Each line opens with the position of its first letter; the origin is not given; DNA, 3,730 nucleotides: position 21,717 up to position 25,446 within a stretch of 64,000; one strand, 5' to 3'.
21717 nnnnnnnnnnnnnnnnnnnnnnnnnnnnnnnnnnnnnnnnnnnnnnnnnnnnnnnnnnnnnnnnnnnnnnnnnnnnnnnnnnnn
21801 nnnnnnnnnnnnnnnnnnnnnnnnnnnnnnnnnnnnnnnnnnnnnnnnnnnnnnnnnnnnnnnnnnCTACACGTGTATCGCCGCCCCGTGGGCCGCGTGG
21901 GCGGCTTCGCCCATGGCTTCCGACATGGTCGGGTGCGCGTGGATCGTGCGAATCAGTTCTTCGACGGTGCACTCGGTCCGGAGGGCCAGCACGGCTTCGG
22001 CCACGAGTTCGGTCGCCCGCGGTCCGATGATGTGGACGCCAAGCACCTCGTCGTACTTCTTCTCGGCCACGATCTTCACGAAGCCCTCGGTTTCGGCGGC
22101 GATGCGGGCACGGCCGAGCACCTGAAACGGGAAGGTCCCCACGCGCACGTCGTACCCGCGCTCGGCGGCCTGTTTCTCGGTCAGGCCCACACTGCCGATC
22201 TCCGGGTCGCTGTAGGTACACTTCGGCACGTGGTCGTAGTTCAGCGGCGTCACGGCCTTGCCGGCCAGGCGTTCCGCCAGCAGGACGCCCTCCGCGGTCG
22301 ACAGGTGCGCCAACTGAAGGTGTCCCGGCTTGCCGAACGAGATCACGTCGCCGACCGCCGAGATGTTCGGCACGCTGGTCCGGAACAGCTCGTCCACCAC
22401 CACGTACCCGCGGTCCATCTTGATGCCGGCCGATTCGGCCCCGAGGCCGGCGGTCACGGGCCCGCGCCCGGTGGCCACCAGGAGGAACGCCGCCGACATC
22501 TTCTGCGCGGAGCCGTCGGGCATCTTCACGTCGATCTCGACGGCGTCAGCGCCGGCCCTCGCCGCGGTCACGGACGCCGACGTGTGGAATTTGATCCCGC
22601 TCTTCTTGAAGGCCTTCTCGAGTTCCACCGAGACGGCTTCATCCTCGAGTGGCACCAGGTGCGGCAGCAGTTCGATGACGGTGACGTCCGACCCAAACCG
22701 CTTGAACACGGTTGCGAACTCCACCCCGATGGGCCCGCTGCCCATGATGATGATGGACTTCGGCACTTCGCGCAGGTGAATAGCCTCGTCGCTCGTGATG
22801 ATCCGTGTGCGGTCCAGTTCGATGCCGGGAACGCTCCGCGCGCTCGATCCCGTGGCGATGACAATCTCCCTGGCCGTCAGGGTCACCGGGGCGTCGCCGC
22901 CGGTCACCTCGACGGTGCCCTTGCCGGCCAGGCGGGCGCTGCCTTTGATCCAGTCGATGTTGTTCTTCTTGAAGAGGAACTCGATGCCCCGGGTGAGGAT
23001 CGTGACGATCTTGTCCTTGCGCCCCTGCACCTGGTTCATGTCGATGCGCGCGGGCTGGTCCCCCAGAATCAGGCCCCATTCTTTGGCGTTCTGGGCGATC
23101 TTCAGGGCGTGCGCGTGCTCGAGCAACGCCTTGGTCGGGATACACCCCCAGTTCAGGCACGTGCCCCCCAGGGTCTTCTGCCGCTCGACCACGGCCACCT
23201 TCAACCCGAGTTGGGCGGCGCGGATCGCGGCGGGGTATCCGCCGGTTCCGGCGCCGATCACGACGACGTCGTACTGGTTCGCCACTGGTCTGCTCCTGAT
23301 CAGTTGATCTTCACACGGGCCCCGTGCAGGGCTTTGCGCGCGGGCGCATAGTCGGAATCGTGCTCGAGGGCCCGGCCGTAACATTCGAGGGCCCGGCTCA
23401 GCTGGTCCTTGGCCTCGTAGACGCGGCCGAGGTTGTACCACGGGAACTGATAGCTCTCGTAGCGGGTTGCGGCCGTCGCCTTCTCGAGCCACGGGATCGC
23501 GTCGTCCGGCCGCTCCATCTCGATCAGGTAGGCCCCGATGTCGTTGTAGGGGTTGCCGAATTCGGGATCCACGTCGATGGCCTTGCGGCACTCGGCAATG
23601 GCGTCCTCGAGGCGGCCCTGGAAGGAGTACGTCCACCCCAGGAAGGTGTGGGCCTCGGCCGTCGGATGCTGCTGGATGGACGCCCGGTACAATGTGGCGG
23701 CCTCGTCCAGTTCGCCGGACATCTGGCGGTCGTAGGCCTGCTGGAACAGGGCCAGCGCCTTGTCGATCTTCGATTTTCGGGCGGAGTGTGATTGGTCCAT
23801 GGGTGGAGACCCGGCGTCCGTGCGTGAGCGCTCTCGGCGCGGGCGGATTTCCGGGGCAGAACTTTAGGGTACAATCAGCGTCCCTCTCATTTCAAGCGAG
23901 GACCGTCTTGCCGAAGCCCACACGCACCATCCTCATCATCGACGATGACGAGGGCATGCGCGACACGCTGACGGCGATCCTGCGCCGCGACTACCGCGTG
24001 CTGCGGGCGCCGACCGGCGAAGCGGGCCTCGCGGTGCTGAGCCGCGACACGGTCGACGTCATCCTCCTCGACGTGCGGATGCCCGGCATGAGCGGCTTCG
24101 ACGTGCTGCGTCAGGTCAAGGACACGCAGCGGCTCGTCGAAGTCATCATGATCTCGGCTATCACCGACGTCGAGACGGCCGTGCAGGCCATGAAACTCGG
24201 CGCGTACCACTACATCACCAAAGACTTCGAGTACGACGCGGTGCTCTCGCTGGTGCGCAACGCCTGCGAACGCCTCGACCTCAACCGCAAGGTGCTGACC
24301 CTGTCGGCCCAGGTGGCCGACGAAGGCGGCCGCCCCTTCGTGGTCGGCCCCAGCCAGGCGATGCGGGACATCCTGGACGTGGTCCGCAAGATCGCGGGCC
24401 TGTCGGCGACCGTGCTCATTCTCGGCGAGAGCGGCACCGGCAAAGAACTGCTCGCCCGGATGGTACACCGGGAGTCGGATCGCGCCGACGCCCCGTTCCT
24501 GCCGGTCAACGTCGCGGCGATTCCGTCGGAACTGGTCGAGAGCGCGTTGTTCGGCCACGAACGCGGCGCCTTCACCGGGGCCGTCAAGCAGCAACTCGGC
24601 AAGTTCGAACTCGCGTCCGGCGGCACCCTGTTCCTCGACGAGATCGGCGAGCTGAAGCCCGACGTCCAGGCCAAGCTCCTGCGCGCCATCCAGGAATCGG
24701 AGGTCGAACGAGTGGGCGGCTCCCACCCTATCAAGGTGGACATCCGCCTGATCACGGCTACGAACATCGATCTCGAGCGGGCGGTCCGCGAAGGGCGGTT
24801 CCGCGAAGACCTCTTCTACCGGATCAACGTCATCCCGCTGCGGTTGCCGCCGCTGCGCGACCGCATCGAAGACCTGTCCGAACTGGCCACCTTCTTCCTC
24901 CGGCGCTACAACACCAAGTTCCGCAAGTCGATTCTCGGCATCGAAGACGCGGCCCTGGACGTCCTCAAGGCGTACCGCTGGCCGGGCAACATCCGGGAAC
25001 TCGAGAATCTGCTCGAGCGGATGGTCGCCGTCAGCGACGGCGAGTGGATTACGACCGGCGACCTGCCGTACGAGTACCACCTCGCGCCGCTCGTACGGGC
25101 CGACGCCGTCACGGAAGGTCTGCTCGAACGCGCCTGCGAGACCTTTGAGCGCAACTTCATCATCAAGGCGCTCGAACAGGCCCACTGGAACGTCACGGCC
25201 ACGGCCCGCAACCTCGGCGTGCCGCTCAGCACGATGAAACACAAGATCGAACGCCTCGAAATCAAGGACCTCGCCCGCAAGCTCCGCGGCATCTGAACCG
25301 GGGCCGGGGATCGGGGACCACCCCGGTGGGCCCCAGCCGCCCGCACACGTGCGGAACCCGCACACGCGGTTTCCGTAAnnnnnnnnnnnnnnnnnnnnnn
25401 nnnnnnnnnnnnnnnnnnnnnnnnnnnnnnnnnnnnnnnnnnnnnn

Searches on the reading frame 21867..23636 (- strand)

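Call 11: search_protein_families(library=pfam, proteins=[window:21867-23636:-], max_evalue=0.001)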
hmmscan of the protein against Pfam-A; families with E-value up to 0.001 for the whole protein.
window:21867-23636:- (589 aa): 15 families
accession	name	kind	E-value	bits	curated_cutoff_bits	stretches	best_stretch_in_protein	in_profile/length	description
PF07992.20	Pyr_redox_2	-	1.4e-71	241.8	26.1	1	122-450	1-291/291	Pyridine nucleotide-disulphide oxidoreductase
PF02852.28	Pyr_redox_dim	-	6e-41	139.5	25.3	1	470-579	1-110/110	Pyridine nucleotide-disulphide oxidoreductase, dimerisation domain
PF00070.33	Pyr_redox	-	2.2e-24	86.2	22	1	295-369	2-78/82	Pyridine nucleotide-disulphide oxidoreductase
PF12831.13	FAD_oxidored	-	2.9e-12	47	27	1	123-160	1-38/416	FAD dependent oxidoreductase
PF13738.12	Pyr_redox_3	-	2.9e-09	37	30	1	252-425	122-301/305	Pyridine nucleotide-disulphide oxidoreductase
PF03486.20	HI0933_like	-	6.1e-09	36.1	50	1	123-157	2-36/244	HI0933-like protein Rossmann domain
PF00890.30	FAD_binding_2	-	3.4e-08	33.5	20.4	1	123-159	1-37/414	FAD binding domain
PF13450.12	NAD_binding_8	-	2.7e-07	31.2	21.9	1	126-162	1-37/68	NAD(P)-binding Rossmann-like domain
PF01266.30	DAO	-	3.5e-07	30.5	27.9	1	123-184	1-67/353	FAD dependent oxidoreductase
PF01134.28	GIDA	-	1.1e-06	28.4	22.1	1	123-264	1-150/391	Glucose inhibited division protein A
PF01946.23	Thi4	-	1.9e-06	27.8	26.2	1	122-165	18-62/235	Thi4 family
PF02826.25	2-Hacid_dh_C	-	1.2e-05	25.2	25.1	0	293-348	37-94/178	D-isomer specific 2-hydroxyacid dehydrogenase, NAD binding domain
PF01494.25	FAD_binding_3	-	1.8e-05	24.6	22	0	122-155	2-35/349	FAD binding domain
PF02737.24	3HCDH_N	-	0.00017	22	22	0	295-356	2-63/180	3-hydroxyacyl-CoA dehydrogenase, NAD binding domain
PF01262.27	AlaDh_PNT_C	-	0.00019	21.4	23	0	122-154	29-61/214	Alanine dehydrogenase/PNT, C-terminal domain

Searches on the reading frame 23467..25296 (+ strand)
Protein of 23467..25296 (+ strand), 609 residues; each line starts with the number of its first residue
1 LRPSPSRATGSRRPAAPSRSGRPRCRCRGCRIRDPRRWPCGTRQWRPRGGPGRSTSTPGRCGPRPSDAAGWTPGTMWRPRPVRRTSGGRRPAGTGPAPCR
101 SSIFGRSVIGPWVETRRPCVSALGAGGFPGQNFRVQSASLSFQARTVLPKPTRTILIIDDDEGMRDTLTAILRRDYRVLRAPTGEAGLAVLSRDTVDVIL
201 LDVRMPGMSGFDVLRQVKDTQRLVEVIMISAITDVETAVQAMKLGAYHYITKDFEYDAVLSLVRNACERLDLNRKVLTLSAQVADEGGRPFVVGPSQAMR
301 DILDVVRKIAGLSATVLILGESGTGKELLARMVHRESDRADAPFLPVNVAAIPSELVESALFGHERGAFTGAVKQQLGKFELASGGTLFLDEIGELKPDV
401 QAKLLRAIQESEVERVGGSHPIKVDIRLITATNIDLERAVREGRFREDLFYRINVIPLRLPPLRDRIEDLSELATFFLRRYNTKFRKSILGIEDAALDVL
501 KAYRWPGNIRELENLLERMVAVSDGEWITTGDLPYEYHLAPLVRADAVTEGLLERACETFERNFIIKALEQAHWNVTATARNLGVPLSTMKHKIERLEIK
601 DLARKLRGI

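Call 8: search_protein_families(library=ncbifam, proteins=[window:23467-25296:+], max_evalue=0.01)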
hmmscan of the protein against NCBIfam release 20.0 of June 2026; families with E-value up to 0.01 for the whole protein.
window:23467-25296:+ (609 aa): 117 families (the best 25 are shown)
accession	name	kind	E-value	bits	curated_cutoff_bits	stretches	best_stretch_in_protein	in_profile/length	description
NF008469.0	PRK11361.1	equivalog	3.6e-132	441.4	714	1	151-599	3-456/461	acetoacetate metabolism transcriptional regulator AtoC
TIGR01818.1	ntrC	equivalog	7.5e-125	417.3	558.6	1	155-537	1-381/463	nitrogen regulation protein NR(I)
TIGR02915.1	PEP_resp_reg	equivalog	5.1e-117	391.4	502.6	1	155-600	1-445/445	PEP-CTERM-box response regulator transcription factor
TIGR01817.1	nifA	equivalog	1.3e-112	377.3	528.85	1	282-533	188-438/534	nif-specific transcriptional activator NifA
NF007689.0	PRK10365.1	equivalog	2.3e-107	359.5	760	1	154-596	7-441/441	sigma-54-dependent response regulator transcription factor ZraR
NF008176.1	PRK10923.1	equivalog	1.4e-101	340.4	620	1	155-576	6-421/469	nitrogen regulation protein NR(I)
NF051870.1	NAssimRespRegNtrX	equivalog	2.6e-101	339.8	600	1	154-597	3-450/452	nitrogen assimilation response regulator NtrX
NF041552.1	TF_PrdR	equivalog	8.6e-100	334.7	795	1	263-596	237-575/577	sigma-54 dependent transcriptional regulator PrdR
NF050807.1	TransRegFlbDCaul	equivalog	5.2e-99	332.1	750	1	171-596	20-437/454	sigma-54-dependent transcriptional regulator FlbD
NF041946.1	LuxO_transreg_Vib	equivalog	1e-98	331.2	800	1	182-538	27-381/463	quorum-sensing sigma-54 dependent transcriptional regulator LuxO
NF038308.1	RNA_repair_RtcR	equivalog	1.7e-96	324.2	650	1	231-591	119-505/530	RNA repair transcriptional activator RtcR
NF003451.0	PRK05022.1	equivalog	3.2e-96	323.1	476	1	287-600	187-511/512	nitric oxide reductase transcriptional regulator NorR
NF011695.0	PRK15115.1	equivalog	9.3e-93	311.4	763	1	152-585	6-424/445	two-component system response regulator GlrR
NF049963.1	RespRegFlgRCampy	domain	3.7e-91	306.1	750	1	155-536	3-380/429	fla regulon two-component system response regulator FlgR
NF041906.1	V4R_TF_MobR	exception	1.9e-89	300.6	999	1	292-595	234-542/544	phenol degradation transcriptional regulator MobR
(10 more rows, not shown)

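Call 11: search_protein_families(library=pfam, proteins=[window:23467-25296:+], max_evalue=0.001)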
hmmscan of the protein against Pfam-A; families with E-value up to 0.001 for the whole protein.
window:23467-25296:+ (609 aa): 9 families
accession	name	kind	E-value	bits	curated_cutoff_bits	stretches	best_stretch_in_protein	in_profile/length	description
PF00158.32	Sigma54_activat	-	7.7e-69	231.1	20.2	1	293-458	2-167/168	Sigma-54 interaction domain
PF00072.30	Response_reg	-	3.2e-26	92.1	30.2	1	155-263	1-110/111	Response regulator receiver domain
PF25601.1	AAA_lid_14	-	4.3e-24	84.6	27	1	464-538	1-75/87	AAA+ ATPase lid domain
PF14532.12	Sigma54_activ_2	-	2.9e-20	73.4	25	1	293-463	1-138/138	Sigma-54 interaction domain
PF02954.25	HTH_8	-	2e-09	37.4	22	1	558-596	3-41/42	Bacterial regulatory protein, Fis family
PF07728.20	AAA_5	-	3.7e-07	30.7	22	1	316-433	2-122/139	AAA domain (dynein-related subfamily)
PF00004.35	AAA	-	4.6e-06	27.6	21.2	1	316-449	1-127/131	ATPase family associated with various cellular activities (AAA)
PF07724.20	AAA_2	-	1.6e-05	25.4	27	1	314-441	4-132/166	AAA domain (Cdc48 subfamily)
PF01078.27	Mg_chelatase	-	9.7e-05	22.3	20.3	0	371-433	93-157/207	Magnesium chelatase, subunit ChlI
